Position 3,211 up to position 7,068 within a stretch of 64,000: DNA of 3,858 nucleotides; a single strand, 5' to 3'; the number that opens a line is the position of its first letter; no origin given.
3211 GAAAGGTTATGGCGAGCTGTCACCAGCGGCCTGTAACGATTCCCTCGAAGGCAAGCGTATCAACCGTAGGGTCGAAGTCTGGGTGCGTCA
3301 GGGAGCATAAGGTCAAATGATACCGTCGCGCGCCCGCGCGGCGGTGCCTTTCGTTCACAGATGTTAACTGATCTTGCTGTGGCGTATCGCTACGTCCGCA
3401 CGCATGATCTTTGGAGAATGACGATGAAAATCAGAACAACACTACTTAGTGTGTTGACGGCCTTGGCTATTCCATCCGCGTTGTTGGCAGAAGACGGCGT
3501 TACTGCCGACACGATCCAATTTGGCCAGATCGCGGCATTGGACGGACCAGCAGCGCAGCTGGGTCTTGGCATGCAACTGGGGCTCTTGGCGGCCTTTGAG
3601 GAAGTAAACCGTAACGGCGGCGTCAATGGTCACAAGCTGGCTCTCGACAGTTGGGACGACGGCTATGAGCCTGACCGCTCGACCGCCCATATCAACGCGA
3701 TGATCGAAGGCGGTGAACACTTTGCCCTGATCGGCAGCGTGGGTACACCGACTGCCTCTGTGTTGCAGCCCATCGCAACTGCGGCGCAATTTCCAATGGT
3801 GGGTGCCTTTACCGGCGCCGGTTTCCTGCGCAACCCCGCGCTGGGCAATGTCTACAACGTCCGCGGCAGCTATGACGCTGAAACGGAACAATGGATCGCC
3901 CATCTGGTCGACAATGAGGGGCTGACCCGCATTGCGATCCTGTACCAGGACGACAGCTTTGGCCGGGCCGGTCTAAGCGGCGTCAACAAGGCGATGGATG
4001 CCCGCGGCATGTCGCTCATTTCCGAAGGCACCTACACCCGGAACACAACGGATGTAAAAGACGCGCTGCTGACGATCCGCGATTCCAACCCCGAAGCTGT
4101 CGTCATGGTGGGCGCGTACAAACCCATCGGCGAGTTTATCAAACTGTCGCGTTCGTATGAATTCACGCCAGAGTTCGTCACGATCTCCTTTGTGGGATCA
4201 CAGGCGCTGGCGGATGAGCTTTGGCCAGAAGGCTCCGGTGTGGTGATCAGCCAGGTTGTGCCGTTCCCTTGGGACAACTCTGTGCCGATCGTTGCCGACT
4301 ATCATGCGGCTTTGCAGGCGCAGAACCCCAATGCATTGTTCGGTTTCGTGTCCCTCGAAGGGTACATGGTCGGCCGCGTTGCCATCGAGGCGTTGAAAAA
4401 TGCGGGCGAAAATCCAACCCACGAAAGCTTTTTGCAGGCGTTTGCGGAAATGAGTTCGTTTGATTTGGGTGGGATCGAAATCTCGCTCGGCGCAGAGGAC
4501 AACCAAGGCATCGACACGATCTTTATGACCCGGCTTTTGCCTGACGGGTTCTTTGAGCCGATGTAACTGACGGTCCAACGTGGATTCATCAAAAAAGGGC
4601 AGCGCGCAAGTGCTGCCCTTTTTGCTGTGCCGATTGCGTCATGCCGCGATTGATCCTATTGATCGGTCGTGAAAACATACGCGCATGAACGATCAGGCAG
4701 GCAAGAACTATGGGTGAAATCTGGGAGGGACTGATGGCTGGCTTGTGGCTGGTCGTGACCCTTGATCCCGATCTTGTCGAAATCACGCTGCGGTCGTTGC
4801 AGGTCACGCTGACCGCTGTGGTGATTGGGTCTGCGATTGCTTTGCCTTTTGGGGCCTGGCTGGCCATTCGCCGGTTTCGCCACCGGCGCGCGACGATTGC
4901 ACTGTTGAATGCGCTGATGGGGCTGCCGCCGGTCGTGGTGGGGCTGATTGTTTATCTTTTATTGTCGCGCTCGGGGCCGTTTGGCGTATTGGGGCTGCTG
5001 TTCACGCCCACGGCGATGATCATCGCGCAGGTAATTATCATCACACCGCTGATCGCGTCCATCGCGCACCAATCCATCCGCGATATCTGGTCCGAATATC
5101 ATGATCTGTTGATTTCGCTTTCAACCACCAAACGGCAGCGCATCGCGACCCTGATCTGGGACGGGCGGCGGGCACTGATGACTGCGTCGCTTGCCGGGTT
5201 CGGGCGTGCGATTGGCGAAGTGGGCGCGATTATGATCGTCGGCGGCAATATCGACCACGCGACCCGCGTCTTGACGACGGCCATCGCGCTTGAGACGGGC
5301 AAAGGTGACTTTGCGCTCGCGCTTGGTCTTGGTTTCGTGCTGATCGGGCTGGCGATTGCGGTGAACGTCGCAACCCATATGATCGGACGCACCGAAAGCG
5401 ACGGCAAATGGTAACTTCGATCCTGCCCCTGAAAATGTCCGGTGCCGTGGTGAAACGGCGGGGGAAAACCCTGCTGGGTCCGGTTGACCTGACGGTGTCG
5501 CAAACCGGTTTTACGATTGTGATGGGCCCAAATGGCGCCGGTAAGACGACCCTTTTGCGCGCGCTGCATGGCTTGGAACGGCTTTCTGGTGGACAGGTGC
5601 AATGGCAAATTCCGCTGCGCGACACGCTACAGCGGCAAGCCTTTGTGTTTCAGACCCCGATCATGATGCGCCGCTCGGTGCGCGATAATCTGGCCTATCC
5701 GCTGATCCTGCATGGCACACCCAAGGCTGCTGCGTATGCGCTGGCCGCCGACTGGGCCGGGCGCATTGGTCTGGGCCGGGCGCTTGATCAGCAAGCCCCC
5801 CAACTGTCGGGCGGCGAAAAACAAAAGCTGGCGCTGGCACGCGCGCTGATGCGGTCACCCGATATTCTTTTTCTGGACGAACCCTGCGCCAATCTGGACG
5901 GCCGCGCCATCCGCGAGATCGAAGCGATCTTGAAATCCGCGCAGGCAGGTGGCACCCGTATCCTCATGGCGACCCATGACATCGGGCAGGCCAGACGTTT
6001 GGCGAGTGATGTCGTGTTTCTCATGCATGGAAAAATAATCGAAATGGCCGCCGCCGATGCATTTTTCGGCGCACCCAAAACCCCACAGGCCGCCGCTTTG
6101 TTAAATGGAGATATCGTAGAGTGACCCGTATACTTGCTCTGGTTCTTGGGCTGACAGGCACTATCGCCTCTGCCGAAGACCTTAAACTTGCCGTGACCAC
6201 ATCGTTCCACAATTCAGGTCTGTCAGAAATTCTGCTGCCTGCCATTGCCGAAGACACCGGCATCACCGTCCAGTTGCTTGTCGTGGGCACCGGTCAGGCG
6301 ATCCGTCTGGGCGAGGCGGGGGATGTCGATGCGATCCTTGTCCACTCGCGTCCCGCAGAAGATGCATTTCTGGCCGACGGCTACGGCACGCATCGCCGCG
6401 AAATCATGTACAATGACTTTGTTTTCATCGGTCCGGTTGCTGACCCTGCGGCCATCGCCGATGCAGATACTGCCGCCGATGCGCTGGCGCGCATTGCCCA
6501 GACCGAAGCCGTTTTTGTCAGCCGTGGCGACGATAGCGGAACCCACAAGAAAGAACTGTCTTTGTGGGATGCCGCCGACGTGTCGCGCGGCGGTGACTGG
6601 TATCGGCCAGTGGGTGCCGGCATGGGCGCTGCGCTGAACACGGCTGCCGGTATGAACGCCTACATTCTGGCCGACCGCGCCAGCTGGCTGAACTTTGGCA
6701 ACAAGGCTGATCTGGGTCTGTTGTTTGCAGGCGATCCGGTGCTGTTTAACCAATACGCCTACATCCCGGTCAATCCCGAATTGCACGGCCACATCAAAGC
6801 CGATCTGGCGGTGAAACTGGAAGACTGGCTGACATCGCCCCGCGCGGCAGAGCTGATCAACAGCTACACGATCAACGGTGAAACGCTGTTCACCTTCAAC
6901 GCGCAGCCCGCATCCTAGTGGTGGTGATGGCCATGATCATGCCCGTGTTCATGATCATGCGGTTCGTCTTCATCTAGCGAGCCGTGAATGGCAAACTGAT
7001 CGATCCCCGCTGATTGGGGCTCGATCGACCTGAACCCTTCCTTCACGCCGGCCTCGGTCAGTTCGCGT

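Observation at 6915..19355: Formate dehydrogenase flanked by a two-winged, 12-kb accessory cluster made mostly of proteins with no assigned function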

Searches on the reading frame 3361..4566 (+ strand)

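Call 7: search_protein_families(library=ncbifam, proteins=[window:3361-4566:+], max_evalue=0.001)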
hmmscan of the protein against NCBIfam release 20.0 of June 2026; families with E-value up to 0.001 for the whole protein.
window:3361-4566:+ (401 aa): 1 family
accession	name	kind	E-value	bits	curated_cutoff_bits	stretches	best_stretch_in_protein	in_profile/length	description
NF011933.0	PRK15404.1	subfamily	1e-14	54.4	477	1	39-351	14-321/370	high-affinity branched-chain amino acid ABC transporter substrate-binding protein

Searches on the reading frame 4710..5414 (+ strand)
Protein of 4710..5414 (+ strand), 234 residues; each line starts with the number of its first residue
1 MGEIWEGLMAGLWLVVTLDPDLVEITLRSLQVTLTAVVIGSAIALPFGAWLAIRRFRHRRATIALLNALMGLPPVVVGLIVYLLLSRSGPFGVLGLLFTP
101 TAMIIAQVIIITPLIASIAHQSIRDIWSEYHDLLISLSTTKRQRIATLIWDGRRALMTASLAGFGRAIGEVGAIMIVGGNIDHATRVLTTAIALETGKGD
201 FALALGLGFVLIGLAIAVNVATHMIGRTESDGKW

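Call 7: search_protein_families(library=ncbifam, proteins=[window:4710-5414:+], max_evalue=0.001)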
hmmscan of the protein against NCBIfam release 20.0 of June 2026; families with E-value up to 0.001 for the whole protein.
window:4710-5414:+ (234 aa): 12 families
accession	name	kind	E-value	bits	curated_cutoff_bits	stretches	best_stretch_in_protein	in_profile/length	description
NF038017.1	ABC_perm1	subfamily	1.6e-76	256.4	100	1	29-212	1-184/184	ABC transporter permease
NF041773.1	tung_perm_TupB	equivalog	8.2e-46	156.6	320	1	2-228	2-228/230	tungstate ABC transporter permease TupB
TIGR02141.1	modB_ABC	equivalog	5e-24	85.1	182.6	1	29-226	3-206/208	molybdate ABC transporter permease subunit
TIGR01581.1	Mo_ABC_porter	hypoth_equivalog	6.9e-19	68.2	210.3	1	17-215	14-219/225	ABC transporter permease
TIGR00969.1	3a0106s02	subfamily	8.9e-16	58.1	240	1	19-224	56-268/272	sulfate ABC transporter permease subunit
TIGR02138.1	phosphate_pstC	equivalog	1.6e-12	47.1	196.45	1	30-227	66-293/296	phosphate ABC transporter permease subunit PstC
TIGR02139.1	permease_CysT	equivalog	1.2e-11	44.7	246.1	1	24-224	46-257/265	sulfate ABC transporter permease subunit CysT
TIGR02140.1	permease_CysW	equivalog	2.6e-11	43.5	329.1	1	26-227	45-257/261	sulfate ABC transporter permease subunit CysW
NF006939.0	PRK09421.1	equivalog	1.8e-10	40.7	262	1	18-228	4-223/230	molybdate ABC transporter permease subunit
NF008208.0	PRK10971.1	equivalog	3.7e-10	39.8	415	1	12-218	47-259/277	sulfate/thiosulfate ABC transporter permease CysT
NF008620.0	PRK11602.1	equivalog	5.5e-07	29.1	442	1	19-194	59-241/291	sulfate/thiosulfate ABC transporter permease CysW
NF040839.1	tungstate_WtpB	equivalog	0.00016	21.4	340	1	19-197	39-222/251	tungstate ABC transporter permease WtpB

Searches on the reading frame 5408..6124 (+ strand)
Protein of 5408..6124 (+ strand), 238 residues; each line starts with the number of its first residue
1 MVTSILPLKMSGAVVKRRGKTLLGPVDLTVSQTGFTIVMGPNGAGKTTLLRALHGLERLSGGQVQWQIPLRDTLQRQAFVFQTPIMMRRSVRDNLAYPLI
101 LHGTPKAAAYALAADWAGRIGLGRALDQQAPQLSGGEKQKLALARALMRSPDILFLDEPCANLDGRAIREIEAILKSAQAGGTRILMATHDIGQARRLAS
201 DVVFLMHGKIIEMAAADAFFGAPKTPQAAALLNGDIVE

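Call 7: search_protein_families(library=ncbifam, proteins=[window:5408-6124:+], max_evalue=0.001)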
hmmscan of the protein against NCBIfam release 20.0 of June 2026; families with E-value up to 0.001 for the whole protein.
window:5408-6124:+ (238 aa): 191 families (the best 25 are shown)
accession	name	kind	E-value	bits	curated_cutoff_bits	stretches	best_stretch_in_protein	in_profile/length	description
TIGR02673.1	FtsE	equivalog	2.7e-34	118.7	264.85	1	21-209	16-214/214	cell division ATP-binding protein FtsE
TIGR03265.1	PhnT2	equivalog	3.3e-34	118.7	457.7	1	21-229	18-232/353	putative 2-aminoethylphosphonate ABC transporter ATP-binding protein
NF008428.0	PRK11264.1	equivalog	4.4e-34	117.8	406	1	14-233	10-245/250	L-cystine ABC transporter ATP-binding protein TcyN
TIGR00972.1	3a0107s01c2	equivalog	5.7e-34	117.6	343.2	1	21-234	15-245/248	phosphate ABC transporter ATP-binding protein PstB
TIGR03864.1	PQQ_ABC_ATP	hypoth_equivalog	4.7e-33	114.6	302.25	1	20-220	14-220/236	ABC transporter, ATP-binding subunit, PQQ-dependent alcohol dehydrogenase system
NF008653.0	PRK11650.1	subfamily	9.7e-33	113.7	432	1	20-229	17-232/357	sn-glycerol-3-phosphate ABC transporter ATP-binding protein UgpC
TIGR00968.1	3a0106s01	subfamily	1.9e-32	112.7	342.75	1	16-227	8-226/237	sulfate ABC transporter ATP-binding protein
TIGR02857.1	CydD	equivalog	2.2e-32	112.7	435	1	7-198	321-523/529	thiol reductant ABC exporter subunit CydD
TIGR03005.1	ectoine_ehuA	equivalog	1.1e-31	109.9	345.4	2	76-232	88-247/252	ectoine/hydroxyectoine ABC transporter ATP-binding protein EhuA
NF008421.0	PRK11248.1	equivalog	1.3e-31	110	357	1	8-211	2-210/255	taurine ABC transporter ATP-binding subunit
NF040933.2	ABC_arch_GlcV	equivalog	7.8e-31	107.2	450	1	23-236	22-245/357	glucose ABC transporter ATP-binding protein GlcV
NF040873.1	AztA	equivalog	1.3e-30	106.4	220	1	19-200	4-187/191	zinc ABC transporter ATP-binding protein AztA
TIGR04521.1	ECF_ATPase_2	equivalog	3.3e-30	105.1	330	1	22-228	20-241/279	energy-coupling factor transporter ATPase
NF008338.0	PRK11124.1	equivalog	3.7e-30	105.2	369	1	25-232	20-240/242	arginine ABC transporter ATP-binding protein ArtP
TIGR01188.1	drrA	subfamily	1.7e-29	103.1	312.45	1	26-215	12-207/302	daunorubicin resistance ABC transporter, ATP-binding protein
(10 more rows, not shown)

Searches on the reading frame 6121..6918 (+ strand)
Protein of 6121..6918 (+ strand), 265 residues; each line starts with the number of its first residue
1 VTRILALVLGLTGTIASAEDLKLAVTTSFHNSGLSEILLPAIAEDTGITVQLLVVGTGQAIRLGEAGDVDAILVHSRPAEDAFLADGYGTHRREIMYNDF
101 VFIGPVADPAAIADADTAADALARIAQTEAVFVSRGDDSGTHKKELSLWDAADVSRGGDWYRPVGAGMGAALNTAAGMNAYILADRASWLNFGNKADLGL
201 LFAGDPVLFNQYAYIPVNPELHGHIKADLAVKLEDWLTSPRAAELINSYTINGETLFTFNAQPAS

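Call 7: search_protein_families(library=ncbifam, proteins=[window:6121-6918:+], max_evalue=0.001)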
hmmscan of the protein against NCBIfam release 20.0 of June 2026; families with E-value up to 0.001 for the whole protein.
window:6121-6918:+ (265 aa): 1 family
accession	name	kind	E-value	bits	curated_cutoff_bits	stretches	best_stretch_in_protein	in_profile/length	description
NF041772.1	tung_bind_TupA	equivalog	1e-50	172.6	400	1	12-262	8-263/266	tungstate ABC transporter substrate-binding protein TupA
